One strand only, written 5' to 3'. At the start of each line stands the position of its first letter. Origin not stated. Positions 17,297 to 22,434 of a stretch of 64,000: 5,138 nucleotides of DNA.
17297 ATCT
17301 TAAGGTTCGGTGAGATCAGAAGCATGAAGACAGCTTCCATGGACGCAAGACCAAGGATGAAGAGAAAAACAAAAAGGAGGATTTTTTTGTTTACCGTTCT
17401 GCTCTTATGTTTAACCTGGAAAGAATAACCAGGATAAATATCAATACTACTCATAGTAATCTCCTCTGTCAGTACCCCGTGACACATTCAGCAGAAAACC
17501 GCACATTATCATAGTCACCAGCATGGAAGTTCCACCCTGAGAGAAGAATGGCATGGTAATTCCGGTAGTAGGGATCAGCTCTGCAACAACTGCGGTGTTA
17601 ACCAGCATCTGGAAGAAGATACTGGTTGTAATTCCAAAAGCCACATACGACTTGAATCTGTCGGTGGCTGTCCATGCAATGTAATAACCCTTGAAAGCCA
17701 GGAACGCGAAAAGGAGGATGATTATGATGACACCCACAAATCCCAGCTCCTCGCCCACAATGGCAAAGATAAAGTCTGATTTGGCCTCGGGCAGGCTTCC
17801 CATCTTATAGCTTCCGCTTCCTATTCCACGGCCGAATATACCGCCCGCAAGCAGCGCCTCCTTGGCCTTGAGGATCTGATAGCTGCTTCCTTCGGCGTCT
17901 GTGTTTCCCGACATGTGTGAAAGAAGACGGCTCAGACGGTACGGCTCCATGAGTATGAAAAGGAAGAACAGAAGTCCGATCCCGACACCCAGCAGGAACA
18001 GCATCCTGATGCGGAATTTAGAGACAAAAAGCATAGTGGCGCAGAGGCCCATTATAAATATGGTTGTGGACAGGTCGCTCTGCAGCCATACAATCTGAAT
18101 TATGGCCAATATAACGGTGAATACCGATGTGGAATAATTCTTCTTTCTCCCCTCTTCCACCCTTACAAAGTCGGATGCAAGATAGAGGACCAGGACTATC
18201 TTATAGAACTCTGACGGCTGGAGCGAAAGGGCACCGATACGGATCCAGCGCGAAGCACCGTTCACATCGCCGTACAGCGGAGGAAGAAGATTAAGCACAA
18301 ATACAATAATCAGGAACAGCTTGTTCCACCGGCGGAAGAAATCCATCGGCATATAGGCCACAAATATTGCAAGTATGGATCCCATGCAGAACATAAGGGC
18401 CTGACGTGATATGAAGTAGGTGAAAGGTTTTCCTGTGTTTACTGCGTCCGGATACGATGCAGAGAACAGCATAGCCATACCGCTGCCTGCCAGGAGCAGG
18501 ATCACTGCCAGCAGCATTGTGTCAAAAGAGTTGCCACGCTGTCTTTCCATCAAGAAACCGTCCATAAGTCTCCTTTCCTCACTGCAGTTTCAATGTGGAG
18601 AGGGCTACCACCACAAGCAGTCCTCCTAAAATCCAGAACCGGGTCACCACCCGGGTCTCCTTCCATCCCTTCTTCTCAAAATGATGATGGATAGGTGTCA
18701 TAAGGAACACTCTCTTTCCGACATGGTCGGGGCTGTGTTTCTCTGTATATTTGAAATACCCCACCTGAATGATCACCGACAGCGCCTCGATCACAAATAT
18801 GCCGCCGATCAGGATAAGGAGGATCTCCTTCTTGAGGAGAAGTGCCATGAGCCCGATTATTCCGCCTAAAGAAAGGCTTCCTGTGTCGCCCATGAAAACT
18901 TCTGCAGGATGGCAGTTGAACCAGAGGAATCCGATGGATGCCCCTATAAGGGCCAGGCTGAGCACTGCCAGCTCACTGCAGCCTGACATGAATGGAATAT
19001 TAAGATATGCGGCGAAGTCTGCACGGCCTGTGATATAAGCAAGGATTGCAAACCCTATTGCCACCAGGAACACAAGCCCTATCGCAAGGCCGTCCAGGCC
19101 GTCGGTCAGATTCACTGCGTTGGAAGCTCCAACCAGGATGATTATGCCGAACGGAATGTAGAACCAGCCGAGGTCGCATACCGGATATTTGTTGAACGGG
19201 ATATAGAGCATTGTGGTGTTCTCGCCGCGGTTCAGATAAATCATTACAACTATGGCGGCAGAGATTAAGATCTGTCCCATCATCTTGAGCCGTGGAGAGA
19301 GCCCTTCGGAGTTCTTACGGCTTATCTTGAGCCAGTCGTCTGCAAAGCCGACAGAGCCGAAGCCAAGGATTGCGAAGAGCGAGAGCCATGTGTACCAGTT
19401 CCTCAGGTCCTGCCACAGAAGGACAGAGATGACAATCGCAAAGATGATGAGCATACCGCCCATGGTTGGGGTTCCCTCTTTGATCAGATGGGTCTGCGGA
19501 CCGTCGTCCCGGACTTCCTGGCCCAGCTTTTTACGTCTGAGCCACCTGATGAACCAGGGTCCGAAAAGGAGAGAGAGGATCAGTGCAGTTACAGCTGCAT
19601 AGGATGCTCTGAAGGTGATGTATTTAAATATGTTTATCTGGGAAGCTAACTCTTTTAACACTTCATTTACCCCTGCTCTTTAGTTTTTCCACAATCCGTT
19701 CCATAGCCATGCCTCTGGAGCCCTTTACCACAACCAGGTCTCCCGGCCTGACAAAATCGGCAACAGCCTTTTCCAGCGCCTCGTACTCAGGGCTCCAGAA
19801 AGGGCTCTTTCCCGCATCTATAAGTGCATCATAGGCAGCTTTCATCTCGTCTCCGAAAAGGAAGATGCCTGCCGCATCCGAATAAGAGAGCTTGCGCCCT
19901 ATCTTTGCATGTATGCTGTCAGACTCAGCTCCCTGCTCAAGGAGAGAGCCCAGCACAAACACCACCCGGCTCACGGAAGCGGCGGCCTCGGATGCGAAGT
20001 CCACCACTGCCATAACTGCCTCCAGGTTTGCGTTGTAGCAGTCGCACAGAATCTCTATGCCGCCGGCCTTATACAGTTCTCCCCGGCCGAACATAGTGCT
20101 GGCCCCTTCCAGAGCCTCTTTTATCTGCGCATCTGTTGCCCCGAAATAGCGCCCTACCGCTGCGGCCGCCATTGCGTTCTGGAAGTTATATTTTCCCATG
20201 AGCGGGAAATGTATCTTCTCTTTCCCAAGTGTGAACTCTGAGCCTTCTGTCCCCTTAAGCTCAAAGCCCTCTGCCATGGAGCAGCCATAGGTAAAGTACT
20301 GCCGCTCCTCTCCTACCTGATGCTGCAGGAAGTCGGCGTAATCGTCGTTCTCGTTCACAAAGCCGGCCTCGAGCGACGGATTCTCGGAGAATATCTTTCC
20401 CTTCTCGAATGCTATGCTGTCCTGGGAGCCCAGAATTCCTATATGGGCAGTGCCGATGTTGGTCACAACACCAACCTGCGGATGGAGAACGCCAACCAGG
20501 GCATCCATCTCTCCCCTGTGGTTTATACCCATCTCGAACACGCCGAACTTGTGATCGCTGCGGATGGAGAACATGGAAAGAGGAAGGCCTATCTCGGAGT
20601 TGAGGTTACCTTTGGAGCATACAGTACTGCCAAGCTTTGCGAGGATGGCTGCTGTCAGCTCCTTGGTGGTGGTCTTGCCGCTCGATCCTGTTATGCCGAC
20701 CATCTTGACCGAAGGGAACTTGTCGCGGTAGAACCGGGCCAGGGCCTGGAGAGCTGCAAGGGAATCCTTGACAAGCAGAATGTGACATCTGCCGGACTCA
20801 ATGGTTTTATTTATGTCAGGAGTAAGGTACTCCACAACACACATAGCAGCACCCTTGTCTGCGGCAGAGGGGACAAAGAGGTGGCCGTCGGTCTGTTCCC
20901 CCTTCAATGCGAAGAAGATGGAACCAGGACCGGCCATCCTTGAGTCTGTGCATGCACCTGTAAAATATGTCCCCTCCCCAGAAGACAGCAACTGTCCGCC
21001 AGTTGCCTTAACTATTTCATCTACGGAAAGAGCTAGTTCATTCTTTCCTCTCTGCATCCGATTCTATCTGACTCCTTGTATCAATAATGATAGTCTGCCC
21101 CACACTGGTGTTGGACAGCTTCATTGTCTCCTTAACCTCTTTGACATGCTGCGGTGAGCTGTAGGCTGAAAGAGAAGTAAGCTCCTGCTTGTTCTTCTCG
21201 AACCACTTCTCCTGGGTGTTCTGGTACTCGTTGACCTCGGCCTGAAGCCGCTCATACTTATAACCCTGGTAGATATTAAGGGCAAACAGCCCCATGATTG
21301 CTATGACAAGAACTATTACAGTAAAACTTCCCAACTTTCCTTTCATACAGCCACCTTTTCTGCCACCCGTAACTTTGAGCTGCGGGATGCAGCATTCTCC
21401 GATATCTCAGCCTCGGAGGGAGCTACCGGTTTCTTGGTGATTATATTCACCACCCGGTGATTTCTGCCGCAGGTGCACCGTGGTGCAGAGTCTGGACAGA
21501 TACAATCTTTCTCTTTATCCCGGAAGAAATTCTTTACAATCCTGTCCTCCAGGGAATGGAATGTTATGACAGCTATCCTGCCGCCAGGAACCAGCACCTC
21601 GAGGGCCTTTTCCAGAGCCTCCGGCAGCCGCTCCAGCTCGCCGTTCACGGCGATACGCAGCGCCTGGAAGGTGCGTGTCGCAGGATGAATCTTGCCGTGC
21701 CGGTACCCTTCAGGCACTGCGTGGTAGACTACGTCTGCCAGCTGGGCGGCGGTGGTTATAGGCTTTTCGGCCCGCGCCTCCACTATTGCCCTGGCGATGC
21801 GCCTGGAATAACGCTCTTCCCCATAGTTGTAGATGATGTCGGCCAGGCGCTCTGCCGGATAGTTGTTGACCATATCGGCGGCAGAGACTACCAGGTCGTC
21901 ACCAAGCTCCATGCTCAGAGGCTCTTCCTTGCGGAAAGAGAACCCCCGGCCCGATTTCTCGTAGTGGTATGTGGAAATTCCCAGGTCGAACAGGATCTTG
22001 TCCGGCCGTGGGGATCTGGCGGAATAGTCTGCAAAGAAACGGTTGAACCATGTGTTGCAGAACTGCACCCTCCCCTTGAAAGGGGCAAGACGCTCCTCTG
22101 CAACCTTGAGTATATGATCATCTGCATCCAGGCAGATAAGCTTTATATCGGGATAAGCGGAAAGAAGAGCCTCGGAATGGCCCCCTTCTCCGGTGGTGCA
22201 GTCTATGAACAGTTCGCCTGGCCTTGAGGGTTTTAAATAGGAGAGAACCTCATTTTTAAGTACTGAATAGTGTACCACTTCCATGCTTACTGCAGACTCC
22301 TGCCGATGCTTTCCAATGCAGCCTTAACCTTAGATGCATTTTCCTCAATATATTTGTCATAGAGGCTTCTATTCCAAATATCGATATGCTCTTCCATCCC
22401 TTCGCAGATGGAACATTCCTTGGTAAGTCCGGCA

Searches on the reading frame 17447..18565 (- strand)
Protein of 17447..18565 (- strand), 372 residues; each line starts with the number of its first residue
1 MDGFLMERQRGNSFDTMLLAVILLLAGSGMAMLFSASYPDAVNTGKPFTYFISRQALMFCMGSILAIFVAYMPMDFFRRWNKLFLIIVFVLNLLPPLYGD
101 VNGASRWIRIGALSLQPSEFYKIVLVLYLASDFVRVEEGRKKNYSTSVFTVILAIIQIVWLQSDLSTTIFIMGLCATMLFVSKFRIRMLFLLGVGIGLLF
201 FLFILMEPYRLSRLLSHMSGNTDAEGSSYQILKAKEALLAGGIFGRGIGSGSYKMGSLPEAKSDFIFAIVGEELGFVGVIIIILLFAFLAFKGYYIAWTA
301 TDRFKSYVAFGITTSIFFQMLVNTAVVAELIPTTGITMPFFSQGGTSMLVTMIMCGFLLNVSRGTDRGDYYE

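Call 14: search_protein_families(library=pfam, max_evalue=0.000001, proteins=[window:17447-18565:-])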
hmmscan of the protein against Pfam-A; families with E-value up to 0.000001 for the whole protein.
window:17447-18565:- (372 aa): 1 family
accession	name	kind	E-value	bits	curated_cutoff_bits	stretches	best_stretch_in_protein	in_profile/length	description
PF01098.24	FTSW_RODA_SPOVE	-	9.7e-93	311.4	26.4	1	17-364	3-353/356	Cell cycle protein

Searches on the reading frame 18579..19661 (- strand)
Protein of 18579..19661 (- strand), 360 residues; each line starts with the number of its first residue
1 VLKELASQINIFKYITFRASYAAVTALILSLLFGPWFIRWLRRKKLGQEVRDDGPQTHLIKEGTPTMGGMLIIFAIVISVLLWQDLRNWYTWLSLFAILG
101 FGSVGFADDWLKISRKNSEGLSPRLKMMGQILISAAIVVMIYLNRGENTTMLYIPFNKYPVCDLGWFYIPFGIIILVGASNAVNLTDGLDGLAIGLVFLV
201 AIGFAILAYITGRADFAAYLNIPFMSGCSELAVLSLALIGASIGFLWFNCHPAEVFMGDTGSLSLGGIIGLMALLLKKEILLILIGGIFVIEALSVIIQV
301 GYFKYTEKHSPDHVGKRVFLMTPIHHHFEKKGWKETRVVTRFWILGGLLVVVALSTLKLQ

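Call 14: search_protein_families(library=pfam, max_evalue=0.000001, proteins=[window:18579-19661:-])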
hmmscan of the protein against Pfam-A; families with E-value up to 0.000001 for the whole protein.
window:18579-19661:- (360 aa): 1 family
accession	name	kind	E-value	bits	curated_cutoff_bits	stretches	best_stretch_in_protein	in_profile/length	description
PF00953.26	Glycos_transf_4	-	3e-35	122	27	1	93-276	3-159/160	Glycosyl transferase family 4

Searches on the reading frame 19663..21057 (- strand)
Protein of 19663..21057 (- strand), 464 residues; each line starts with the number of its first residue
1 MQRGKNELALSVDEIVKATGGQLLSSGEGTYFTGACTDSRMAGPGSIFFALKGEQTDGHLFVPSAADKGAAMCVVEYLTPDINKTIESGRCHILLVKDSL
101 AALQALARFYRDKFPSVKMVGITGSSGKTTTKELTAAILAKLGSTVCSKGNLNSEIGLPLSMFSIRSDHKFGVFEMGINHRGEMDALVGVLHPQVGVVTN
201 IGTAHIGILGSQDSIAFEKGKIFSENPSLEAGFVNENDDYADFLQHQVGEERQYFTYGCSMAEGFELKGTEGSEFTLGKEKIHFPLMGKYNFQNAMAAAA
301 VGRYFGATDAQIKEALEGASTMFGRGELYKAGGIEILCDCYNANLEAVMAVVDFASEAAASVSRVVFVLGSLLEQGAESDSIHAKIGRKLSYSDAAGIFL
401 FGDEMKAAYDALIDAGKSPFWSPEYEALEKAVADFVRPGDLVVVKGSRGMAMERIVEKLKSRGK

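Call 14: search_protein_families(library=pfam, max_evalue=0.000001, proteins=[window:19663-21057:-])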
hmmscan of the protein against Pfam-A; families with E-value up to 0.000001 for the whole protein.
window:19663-21057:- (464 aa): 3 families
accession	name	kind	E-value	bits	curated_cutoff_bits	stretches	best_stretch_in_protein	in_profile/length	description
PF08245.18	Mur_ligase_M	-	1.1e-38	133.6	24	1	122-301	1-199/200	Mur ligase middle domain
PF02875.26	Mur_ligase_C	-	1.4e-16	61.9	28.4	1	324-448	1-127/127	Mur ligase, glutamate ligase domain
PF01225.30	Mur_ligase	-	1e-07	32.6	21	1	36-110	6-94/95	Mur ligase family, catalytic domain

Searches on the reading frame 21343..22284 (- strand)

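Call 14: search_protein_families(library=pfam, max_evalue=0.000001, proteins=[window:21343-22284:-])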
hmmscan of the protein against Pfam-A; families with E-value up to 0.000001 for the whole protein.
window:21343-22284:- (313 aa): 1 family
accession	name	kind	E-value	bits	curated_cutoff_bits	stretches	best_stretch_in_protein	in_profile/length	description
PF01795.25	Methyltransf_5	-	8.7e-114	380.6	27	1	3-310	2-308/309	MraW methylase family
